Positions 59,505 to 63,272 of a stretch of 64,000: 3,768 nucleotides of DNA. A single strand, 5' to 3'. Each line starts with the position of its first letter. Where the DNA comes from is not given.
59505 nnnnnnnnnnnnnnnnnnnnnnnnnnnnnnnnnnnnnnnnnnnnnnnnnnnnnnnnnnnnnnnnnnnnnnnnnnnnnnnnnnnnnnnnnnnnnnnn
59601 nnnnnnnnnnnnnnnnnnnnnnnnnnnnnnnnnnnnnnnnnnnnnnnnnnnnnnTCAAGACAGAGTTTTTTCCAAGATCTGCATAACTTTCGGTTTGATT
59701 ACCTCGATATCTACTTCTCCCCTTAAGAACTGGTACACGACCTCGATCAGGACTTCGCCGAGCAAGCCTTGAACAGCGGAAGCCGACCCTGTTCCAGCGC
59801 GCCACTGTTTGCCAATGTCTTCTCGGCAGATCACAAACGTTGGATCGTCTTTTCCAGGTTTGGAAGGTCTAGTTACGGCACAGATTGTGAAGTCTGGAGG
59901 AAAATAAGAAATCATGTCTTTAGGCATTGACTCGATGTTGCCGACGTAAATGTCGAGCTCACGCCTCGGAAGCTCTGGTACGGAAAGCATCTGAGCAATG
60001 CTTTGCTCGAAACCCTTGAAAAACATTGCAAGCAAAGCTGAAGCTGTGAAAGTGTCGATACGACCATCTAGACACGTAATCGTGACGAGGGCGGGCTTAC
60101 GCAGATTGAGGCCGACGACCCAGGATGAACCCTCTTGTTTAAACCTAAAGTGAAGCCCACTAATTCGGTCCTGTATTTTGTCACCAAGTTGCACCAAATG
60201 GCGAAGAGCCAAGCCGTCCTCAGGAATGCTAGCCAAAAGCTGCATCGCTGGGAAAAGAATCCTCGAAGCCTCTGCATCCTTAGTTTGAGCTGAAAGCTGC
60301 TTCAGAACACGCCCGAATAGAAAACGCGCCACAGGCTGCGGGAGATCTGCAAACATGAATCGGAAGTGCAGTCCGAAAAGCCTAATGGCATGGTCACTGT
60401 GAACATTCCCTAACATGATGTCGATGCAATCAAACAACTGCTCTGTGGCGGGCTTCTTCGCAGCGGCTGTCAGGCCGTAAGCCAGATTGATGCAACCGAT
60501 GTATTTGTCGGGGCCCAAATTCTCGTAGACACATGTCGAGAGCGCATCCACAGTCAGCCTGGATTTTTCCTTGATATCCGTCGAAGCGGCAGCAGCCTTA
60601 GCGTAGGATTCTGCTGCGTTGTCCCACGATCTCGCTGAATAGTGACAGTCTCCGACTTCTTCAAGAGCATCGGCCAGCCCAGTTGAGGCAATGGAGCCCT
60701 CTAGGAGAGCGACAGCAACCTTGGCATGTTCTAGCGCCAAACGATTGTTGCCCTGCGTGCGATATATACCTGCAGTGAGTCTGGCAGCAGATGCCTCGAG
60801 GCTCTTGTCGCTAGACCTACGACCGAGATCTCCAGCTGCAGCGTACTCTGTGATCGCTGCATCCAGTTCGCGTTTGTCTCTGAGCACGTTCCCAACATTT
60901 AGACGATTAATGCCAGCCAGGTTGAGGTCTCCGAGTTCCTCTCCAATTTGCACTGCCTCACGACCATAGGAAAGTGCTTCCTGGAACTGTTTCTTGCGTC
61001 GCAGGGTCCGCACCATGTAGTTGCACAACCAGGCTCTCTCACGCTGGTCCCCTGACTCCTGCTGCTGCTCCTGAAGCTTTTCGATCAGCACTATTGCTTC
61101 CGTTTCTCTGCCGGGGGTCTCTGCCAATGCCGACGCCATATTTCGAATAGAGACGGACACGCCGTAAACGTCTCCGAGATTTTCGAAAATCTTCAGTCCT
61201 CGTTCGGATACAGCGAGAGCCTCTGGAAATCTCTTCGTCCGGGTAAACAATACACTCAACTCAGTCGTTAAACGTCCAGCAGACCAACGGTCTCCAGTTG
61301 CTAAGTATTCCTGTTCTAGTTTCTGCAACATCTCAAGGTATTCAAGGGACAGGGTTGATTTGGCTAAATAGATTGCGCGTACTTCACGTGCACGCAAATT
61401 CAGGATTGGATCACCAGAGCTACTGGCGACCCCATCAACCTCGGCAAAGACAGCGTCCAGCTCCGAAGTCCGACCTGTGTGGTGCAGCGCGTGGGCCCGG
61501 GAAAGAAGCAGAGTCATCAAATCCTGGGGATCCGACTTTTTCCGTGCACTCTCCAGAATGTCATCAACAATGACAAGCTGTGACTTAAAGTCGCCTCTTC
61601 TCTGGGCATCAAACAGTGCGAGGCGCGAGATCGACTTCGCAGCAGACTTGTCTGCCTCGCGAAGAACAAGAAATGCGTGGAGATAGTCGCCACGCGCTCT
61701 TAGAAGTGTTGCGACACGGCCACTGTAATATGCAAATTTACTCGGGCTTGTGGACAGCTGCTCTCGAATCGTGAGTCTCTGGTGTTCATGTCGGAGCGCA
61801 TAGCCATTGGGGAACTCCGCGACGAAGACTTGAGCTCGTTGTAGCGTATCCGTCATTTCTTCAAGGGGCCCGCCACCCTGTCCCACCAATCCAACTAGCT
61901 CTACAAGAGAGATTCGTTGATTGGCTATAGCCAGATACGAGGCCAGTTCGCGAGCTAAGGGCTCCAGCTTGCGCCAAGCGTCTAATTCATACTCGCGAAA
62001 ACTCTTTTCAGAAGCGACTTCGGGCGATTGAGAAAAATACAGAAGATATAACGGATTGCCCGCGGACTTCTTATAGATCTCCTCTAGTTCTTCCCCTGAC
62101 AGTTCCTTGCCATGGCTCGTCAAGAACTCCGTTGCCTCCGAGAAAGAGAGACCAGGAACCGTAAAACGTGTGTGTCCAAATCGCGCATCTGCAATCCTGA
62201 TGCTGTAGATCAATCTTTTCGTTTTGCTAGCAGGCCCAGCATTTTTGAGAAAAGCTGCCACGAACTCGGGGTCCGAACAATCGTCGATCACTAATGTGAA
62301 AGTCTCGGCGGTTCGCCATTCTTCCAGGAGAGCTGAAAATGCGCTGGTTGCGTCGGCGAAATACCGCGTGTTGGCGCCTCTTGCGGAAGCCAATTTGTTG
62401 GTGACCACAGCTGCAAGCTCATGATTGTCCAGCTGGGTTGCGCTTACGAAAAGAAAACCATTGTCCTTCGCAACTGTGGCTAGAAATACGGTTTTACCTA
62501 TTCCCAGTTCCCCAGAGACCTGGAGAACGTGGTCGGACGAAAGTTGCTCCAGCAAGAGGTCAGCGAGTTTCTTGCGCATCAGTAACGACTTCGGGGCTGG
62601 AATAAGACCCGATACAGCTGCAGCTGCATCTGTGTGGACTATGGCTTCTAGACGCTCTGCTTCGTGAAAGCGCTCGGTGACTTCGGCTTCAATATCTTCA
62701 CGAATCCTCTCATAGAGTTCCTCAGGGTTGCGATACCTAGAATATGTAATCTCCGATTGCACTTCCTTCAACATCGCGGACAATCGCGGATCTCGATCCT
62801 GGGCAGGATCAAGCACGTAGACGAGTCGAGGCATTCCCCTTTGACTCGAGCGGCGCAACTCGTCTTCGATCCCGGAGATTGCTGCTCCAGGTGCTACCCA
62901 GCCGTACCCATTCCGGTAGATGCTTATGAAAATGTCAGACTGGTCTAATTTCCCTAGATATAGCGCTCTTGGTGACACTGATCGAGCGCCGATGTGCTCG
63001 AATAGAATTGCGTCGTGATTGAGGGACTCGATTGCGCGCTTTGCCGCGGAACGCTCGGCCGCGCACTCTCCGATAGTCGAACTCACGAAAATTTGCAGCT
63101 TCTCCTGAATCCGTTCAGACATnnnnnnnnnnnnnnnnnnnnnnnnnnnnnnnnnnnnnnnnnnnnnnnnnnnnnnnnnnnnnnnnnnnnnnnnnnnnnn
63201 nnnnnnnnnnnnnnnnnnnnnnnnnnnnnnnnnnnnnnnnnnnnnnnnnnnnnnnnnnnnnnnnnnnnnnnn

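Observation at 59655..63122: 1155-aa protein: DUF4062 in the effector position of a STAND NTPase, plus an unassignable ~280-aa C-terminal domain after the TPR array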

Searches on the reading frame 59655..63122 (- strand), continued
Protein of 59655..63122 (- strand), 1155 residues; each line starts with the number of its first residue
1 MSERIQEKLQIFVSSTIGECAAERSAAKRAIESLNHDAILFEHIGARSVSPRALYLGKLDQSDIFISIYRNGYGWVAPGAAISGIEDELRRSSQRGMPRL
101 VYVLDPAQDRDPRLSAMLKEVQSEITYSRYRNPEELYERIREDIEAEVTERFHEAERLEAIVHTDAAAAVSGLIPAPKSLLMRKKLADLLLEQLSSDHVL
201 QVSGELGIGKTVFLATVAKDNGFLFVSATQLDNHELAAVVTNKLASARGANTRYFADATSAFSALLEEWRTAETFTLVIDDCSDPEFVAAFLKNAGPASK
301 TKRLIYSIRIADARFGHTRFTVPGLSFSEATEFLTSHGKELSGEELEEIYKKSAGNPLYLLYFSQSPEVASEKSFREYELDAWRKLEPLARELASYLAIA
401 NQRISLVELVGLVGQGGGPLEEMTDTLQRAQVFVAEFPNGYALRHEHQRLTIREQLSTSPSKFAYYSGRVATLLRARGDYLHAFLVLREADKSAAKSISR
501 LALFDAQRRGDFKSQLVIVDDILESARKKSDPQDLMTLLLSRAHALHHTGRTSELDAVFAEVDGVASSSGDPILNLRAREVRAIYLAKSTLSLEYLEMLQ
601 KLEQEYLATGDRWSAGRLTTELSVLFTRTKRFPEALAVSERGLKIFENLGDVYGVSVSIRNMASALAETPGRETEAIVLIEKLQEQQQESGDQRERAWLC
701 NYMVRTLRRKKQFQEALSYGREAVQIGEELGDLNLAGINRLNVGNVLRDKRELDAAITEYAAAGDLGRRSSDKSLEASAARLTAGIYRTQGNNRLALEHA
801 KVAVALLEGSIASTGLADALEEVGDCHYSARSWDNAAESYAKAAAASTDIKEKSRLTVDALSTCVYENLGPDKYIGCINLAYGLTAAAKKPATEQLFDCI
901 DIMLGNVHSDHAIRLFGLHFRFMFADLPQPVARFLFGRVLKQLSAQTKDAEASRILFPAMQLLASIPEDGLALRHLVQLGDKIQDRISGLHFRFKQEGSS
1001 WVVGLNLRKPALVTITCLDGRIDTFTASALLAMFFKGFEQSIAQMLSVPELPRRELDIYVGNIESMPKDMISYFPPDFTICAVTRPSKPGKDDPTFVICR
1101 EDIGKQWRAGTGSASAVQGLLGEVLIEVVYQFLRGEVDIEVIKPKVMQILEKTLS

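Call 84: search_protein_families(library=phrogs, proteins=[L007:8022-9185:+, window:59655-63122:-, L007:12671-13624:+, L007:6011-7477:+, L007:4156-5163:-, L007:13707-13988:-, L007:14121-14546:-], max_evalue=0.01)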
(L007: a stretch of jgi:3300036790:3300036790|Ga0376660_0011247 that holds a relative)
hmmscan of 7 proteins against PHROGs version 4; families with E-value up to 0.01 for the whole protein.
L007:8022-9185:+ (388 aa): 0 families

window:59655-63122:- (1155 aa): 0 families

L007:12671-13624:+ (318 aa): 1 family
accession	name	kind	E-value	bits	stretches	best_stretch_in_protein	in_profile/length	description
phrog_1762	-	unknown function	2.2e-26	93.8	1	1-225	46-288/395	-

L007:6011-7477:+ (489 aa): 1 family
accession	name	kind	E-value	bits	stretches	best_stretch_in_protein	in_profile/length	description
phrog_29940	-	unknown function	0.0036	18.5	0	79-124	32-76/140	-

L007:4156-5163:- (336 aa): 0 families

L007:13707-13988:- (94 aa): 0 families

L007:14121-14546:- (142 aa): 0 families

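Call 95: search_solved_structures(query=A5, max_evalue=1)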
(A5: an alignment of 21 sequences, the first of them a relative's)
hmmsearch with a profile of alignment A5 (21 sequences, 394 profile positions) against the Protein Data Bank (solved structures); distinct sequences matched with E-value up to 1: 0.

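Call 96: find_related_loci(query=A1, collection=viral_contigs, flank=8000)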
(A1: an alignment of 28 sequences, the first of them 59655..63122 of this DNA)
Query A1 (1155 aa) in viral_contigs; peptide patterns used: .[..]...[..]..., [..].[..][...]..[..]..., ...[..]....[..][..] (x = any residue, [..] = any of these).
232 stretches matched a pattern, but none encodes a relative of the query by tblastn (E <= 1e-3).

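Call 101: search_protein_families(library=pfam, proteins=[P0041, P0036, P0053], max_evalue=0.001)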
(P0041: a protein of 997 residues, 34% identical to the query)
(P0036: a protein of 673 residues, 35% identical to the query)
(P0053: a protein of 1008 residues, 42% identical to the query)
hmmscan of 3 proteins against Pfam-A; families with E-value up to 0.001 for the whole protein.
P0041 (997 aa): 5 families
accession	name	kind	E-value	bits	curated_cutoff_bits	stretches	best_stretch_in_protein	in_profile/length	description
PF13271.11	DUF4062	-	5e-19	68.7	24.7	1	14-92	1-79/82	Domain of unknown function (DUF4062)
PF13401.12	AAA_22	-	3.8e-08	34.2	27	1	199-304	6-109/130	AAA domain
PF00931.28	NB-ARC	-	4.1e-06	26.7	23.5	1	188-319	6-140/248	NB-ARC domain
PF13191.12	AAA_16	-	2.7e-05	25.2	32.6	1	180-240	2-63/167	AAA ATPase domain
PF25199.1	nSTAND_NTPase5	-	0.00056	20.2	34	0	186-307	25-131/145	Novel STAND NTPase 5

P0036 (673 aa): 6 families
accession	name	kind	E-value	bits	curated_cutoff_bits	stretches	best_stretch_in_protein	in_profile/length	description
PF13271.11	DUF4062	-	8.1e-20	71.3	24.7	1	11-92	1-82/82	Domain of unknown function (DUF4062)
PF00931.28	NB-ARC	-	2.4e-09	37.2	23.5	1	182-424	2-246/248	NB-ARC domain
PF13401.12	AAA_22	-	1.3e-08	35.6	27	1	197-288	5-101/130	AAA domain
PF13191.12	AAA_16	-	9.5e-08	33.2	32.6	1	177-290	1-111/167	AAA ATPase domain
PF01637.24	ATPase_2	-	5.2e-06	26.9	33.2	1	180-237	3-60/225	ATPase domain predominantly from Archaea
PF13173.12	AAA_14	-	0.00042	20.8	27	0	197-307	2-97/129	AAA domain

P0053 (1008 aa): 6 families
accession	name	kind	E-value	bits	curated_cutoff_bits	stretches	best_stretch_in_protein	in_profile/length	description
PF13271.11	DUF4062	-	3.9e-18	65.9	24.7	1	23-102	1-80/82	Domain of unknown function (DUF4062)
PF13401.12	AAA_22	-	9.3e-07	29.7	27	1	208-305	7-105/130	AAA domain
PF13191.12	AAA_16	-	7.1e-06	27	32.6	1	186-304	1-155/167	AAA ATPase domain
PF05729.18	NACHT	-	1.1e-05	25.8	26.7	1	208-321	2-133/167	NACHT domain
PF00931.28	NB-ARC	-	1.1e-05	25.3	23.5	1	195-319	6-138/248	NB-ARC domain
PF25199.1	nSTAND_NTPase5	-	0.00012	22.4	34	1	199-318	34-134/145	Novel STAND NTPase 5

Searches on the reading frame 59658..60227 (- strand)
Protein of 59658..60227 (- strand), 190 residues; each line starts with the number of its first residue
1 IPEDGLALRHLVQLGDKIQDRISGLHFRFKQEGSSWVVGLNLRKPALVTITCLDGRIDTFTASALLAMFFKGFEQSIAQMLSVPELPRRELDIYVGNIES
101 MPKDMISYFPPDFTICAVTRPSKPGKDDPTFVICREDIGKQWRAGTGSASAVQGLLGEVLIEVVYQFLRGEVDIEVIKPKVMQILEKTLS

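Call 75: search_protein_representatives(alignment_id=A6)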
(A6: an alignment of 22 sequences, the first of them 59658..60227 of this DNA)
Query: 22 sequences, 195 profile positions. Proteins with E-value up to 0.001 (for the whole library): 195; up to 1e-10: 163; up to 1e-30: 102. The best 150 are listed.
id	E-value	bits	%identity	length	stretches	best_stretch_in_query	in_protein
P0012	2.5e-71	255.6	-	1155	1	2-195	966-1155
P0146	3.5e-70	251.9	-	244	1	1-195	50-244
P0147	4.8e-69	248.2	-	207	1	1-195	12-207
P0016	1.2e-68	246.9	-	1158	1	3-195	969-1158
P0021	2.4e-68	245.9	-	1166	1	2-194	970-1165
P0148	5.9e-64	231.5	-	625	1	3-195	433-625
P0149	8.3e-64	231.1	-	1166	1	2-195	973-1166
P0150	1.9e-63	229.9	-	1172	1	2-195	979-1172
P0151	3.1e-61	222.7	-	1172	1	1-195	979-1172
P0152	2.2e-60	219.9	-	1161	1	2-194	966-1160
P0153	3.6e-59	215.9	-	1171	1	1-194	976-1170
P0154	1.7e-58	213.8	-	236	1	2-193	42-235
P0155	2.1e-58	213.5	-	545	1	3-195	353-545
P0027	2.4e-58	213.2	-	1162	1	3-194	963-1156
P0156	2.8e-58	213.0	-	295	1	9-193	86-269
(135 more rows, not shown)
